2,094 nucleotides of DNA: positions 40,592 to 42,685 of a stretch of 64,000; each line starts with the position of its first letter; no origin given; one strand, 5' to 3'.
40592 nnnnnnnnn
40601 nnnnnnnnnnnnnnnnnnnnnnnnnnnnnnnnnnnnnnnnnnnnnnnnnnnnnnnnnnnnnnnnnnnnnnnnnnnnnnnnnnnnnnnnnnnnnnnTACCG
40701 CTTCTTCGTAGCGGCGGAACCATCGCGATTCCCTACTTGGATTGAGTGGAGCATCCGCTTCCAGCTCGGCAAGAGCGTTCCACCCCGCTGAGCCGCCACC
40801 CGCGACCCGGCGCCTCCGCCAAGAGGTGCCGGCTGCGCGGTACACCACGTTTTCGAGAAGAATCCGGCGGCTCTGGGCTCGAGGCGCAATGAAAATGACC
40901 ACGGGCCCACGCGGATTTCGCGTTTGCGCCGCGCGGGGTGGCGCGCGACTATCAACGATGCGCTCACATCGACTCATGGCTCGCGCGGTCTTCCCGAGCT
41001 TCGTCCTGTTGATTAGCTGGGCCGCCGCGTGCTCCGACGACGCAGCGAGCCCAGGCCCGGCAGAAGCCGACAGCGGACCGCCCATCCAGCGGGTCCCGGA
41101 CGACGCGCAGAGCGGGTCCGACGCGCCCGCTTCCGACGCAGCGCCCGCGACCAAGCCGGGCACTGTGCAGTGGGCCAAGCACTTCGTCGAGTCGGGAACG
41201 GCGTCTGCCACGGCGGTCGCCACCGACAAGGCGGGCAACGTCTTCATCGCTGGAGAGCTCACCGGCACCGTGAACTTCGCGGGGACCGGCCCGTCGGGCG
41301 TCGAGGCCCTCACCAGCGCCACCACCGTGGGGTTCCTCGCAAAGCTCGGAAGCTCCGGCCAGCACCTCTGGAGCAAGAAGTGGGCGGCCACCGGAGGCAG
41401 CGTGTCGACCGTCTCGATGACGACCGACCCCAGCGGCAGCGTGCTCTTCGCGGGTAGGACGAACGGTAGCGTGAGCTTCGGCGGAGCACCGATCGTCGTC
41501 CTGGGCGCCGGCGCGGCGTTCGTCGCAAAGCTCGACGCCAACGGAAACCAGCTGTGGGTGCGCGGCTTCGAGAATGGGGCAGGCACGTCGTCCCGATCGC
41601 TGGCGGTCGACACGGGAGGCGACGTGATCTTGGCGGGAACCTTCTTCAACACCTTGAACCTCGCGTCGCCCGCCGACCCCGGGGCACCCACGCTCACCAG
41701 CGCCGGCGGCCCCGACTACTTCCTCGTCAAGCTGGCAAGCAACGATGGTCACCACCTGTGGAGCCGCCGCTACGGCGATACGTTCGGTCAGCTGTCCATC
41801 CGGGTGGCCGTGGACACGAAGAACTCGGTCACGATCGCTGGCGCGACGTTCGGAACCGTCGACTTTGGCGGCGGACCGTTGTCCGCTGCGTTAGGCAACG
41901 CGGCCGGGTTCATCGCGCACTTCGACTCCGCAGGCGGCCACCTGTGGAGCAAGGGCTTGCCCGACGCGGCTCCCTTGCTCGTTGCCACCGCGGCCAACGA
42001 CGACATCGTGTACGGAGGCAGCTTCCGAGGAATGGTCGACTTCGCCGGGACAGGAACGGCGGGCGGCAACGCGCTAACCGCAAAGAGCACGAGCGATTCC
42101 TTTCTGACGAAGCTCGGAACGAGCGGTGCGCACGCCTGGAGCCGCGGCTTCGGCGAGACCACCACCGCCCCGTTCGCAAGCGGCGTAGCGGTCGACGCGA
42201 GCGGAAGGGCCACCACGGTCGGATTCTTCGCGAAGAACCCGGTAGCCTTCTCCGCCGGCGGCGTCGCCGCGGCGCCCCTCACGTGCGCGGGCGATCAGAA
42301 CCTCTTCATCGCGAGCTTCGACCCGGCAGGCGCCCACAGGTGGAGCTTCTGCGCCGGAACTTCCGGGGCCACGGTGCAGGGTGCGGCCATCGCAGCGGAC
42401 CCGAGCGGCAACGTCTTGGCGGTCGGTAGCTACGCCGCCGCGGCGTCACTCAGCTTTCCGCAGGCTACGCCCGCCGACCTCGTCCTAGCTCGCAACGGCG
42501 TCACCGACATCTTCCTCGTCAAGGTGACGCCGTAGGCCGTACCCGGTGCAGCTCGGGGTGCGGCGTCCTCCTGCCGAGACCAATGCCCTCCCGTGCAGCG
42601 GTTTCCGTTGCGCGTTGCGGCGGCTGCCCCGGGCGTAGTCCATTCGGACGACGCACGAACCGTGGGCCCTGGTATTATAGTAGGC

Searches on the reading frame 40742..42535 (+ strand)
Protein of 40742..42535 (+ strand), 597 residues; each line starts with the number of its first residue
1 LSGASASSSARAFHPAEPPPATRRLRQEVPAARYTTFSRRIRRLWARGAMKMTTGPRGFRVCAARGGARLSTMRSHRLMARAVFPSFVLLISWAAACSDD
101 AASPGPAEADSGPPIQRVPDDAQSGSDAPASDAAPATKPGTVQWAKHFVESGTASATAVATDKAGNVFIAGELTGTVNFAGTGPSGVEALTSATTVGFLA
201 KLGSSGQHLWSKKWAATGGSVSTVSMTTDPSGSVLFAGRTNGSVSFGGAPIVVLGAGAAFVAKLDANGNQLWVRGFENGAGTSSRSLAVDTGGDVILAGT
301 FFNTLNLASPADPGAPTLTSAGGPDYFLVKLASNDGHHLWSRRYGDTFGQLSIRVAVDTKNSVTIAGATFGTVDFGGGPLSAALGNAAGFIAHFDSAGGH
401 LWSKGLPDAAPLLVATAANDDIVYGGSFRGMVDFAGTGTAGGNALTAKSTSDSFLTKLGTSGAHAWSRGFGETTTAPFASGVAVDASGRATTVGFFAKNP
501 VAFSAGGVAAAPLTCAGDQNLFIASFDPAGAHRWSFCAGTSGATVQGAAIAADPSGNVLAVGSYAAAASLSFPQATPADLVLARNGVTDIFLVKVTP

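Call 58: search_protein_families(library=pfam, proteins=[window:40742-42535:+], max_evalue=0.001)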
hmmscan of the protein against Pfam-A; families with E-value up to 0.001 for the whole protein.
window:40742-42535:+ (597 aa): 1 family
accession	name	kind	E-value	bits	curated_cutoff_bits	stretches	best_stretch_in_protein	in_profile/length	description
PF06739.17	SBBP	-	3.5e-11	43.3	20.5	0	539-563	7-31/38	Beta-propeller repeat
